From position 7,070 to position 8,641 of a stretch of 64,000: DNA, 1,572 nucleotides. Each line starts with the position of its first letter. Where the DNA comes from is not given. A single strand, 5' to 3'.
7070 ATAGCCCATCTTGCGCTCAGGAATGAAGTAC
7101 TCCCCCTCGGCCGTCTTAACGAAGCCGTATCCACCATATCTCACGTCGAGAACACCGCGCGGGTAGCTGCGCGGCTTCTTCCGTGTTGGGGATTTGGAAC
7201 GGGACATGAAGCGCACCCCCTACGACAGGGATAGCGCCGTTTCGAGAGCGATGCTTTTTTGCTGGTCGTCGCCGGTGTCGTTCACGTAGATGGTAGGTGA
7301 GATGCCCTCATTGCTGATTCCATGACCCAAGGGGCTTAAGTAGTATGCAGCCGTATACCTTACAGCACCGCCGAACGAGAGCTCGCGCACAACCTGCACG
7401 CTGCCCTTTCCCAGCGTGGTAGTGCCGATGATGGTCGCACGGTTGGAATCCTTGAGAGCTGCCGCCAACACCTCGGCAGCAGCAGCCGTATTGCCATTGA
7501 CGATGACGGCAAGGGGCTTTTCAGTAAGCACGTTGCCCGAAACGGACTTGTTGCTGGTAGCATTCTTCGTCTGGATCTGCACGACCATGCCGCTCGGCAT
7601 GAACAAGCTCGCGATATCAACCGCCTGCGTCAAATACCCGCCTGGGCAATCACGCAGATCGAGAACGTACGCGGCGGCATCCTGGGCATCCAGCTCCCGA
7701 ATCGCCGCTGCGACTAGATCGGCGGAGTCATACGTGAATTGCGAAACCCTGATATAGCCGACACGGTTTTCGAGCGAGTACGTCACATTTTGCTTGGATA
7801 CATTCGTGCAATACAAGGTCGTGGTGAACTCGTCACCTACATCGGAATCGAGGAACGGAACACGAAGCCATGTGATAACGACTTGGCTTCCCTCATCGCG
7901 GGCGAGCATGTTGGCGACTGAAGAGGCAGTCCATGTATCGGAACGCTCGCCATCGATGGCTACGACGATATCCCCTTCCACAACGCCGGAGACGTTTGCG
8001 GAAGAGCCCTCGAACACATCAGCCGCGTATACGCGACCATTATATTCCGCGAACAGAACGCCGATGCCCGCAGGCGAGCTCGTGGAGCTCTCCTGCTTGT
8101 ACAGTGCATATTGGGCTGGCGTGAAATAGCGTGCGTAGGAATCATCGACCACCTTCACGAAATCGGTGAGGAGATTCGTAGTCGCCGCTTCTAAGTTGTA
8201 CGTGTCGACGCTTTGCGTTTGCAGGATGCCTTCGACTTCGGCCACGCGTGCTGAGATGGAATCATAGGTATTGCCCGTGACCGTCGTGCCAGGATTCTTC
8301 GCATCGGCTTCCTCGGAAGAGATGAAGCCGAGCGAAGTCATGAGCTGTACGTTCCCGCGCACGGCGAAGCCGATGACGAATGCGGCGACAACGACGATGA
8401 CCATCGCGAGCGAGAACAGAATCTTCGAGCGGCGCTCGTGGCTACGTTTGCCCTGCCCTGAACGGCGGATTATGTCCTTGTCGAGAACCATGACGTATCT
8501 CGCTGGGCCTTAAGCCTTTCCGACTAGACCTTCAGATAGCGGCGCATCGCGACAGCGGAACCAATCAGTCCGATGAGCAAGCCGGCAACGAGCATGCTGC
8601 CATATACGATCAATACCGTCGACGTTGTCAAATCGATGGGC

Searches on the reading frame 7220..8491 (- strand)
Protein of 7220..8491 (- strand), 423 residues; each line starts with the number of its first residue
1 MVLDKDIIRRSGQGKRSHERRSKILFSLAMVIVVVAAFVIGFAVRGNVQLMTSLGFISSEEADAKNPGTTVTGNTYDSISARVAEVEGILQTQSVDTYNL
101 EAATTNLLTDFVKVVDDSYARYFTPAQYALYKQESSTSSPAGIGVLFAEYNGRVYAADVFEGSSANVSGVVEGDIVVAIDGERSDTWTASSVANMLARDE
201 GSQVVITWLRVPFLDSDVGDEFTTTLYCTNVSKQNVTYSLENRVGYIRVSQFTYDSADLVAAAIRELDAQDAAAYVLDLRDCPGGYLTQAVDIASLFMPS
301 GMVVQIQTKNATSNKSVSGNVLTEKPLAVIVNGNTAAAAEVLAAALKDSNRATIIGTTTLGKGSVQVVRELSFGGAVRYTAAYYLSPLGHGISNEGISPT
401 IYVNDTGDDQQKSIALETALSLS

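Call 41: find_encoding_contigs(protein=window:7220-8491:-, flank=10000, max_places=1)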
Protein window:7220-8491:- (423 aa): 13 contigs read that carry it; 1 place shown.
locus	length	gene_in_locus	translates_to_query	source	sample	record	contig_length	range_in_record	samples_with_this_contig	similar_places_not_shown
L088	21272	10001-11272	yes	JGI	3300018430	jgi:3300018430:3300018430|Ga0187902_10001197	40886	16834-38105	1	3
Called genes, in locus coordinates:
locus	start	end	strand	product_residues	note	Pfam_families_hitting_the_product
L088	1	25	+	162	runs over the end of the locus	-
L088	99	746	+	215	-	PF02525:Flavodoxin_2, PF03358:FMN_red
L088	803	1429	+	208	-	PF03358:FMN_red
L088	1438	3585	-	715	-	PF00912:Transgly, PF00905:Transpeptidase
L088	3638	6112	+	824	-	PF01136:Peptidase_U32, PF12392:DUF3656, PF01136:Peptidase_U32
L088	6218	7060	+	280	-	PF00456:Transketolase_N, PF13292:DXP_synthase_N, PF09364:XFP_N (weak), PF00676:E1_dh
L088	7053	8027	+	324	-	PF02779:Transket_pyr, PF02780:Transketolase_C, PF22613:Transketolase_C_1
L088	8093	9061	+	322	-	PF02463:SMC_N (faint), PF00005:ABC_tran, PF13304:AAA_21 (faint)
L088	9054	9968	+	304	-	PF18075:FtsX_ECD, PF02687:FtsX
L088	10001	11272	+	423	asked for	PF17820:PDZ_6 (weak), PF03572:Peptidase_S41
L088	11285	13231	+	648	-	PF08206:OB_RNB (weak), PF17876:CSD2, PF00773:RNB, PF00575:S1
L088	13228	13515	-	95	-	-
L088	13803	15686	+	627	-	PF00682:HMGL-like, PF02436:PYC_OADA, PF00364:Biotin_lipoyl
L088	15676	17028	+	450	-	PF00289:Biotin_carb_N, PF02222:ATP-grasp, PF02786:CPSase_L_D2, PF07478:Dala_Dala_lig_C, PF02785:Biotin_carb_C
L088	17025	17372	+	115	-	PF03780:Asp23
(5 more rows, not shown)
